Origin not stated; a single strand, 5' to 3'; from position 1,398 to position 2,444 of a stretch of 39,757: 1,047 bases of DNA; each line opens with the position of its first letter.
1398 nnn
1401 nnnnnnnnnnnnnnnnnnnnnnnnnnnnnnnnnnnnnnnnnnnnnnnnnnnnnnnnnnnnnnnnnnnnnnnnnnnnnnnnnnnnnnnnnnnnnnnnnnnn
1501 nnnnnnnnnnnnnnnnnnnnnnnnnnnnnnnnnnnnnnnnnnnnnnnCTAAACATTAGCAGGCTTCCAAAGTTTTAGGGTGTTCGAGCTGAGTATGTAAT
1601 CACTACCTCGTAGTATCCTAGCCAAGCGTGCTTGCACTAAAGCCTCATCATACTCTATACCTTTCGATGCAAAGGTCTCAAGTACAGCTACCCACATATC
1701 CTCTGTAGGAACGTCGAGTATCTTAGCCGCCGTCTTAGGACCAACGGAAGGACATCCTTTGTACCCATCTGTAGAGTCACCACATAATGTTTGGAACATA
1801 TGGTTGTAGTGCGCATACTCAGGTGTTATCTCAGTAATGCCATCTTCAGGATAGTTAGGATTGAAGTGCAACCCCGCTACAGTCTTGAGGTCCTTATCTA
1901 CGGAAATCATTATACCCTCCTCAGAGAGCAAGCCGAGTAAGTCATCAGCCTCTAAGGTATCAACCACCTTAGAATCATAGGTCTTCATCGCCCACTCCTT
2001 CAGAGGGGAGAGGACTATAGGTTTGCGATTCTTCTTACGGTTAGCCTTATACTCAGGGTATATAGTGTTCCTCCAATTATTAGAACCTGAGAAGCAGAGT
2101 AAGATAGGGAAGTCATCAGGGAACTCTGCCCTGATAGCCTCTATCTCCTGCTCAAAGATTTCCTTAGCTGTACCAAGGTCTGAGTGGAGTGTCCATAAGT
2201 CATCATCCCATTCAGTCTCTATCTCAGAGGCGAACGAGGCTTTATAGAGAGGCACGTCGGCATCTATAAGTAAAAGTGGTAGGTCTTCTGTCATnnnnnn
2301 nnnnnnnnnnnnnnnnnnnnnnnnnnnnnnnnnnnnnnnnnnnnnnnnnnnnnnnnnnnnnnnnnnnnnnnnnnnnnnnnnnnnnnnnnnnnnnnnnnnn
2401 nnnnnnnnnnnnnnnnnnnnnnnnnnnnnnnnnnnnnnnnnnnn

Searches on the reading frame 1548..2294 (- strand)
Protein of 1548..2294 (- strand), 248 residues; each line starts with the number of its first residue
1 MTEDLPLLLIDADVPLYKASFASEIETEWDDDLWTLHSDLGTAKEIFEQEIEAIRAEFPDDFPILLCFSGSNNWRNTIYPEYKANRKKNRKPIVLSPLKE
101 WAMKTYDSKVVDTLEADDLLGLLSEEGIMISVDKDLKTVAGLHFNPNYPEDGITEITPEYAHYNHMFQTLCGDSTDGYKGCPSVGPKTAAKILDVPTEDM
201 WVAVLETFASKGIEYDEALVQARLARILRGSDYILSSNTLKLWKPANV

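Call 27: search_protein_families(library=pfam, proteins=[window:1548-2294:-], max_evalue=0.01)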
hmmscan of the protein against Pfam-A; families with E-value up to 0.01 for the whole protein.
window:1548-2294:- (248 aa): 3 families
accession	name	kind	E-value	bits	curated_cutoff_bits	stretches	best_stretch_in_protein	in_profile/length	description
PF02739.22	5_3_exonuc_N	-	3.1e-09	37.2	34.3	1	7-139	2-137/164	5'-3' exonuclease, N-terminal resolvase-like domain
PF01367.25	5_3_exonuc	-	1.2e-06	29.4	40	1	167-194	9-36/97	5'-3' exonuclease, C-terminal SAM fold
PF05773.27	RWD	-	0.0041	17.7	22.8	1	45-151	1-63/112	RWD domain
